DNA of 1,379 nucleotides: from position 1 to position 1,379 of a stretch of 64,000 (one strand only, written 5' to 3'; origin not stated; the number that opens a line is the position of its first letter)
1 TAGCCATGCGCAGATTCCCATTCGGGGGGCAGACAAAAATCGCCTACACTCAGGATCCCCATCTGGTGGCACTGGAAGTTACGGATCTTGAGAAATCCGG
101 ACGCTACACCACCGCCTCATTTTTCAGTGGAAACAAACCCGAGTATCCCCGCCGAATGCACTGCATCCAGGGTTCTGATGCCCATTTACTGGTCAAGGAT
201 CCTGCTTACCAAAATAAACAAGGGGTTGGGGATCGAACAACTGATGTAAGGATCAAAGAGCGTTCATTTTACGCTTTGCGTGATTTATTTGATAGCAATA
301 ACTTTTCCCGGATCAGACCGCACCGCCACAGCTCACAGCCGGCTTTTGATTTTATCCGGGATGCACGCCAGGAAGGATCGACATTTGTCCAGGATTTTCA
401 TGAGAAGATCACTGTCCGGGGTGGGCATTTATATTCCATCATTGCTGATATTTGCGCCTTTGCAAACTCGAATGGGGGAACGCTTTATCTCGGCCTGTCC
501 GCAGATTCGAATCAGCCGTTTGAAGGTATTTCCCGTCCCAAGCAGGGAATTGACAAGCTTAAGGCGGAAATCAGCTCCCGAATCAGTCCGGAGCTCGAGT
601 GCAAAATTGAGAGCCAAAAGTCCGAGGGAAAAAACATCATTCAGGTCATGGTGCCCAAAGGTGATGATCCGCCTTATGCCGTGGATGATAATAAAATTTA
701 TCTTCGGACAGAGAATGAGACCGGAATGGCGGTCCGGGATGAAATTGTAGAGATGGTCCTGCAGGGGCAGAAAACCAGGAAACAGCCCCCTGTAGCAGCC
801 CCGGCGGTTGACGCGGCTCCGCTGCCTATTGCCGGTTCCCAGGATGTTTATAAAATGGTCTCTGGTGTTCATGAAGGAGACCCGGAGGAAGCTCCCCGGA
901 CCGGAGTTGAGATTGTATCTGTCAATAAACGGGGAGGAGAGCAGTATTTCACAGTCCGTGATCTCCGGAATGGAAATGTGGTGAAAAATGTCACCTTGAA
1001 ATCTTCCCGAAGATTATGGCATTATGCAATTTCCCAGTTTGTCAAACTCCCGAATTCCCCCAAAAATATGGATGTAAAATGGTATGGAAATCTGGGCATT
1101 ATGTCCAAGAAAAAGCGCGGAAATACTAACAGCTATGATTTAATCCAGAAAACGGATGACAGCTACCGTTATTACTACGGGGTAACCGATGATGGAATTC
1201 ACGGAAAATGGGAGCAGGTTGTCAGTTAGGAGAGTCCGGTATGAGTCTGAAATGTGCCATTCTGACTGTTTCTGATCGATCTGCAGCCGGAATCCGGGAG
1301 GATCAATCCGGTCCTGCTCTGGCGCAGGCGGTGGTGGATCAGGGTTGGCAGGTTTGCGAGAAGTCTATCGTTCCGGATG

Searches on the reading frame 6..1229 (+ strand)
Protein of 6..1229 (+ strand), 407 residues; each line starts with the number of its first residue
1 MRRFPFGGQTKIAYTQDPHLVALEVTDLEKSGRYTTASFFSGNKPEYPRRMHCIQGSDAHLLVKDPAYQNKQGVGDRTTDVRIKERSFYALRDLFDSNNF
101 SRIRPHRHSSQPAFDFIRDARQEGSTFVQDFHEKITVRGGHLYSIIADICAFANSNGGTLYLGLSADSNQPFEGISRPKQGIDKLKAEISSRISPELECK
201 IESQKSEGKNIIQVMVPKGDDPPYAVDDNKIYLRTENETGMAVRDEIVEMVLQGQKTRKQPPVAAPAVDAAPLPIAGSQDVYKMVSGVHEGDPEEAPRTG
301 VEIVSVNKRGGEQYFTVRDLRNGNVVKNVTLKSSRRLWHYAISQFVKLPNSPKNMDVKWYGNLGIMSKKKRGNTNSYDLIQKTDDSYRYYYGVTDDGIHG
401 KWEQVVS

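Call 74: search_protein_families(library=pfam, proteins=[window:6-1229:+], max_evalue=0.0001)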
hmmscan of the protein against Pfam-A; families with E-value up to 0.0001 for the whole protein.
window:6-1229:+ (407 aa): 1 family
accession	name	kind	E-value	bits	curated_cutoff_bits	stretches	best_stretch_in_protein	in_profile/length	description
PF04326.19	SLFN_AlbA_2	-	1.9e-17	64.3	25.3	1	145-239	20-114/118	Schlafen, AlbA_2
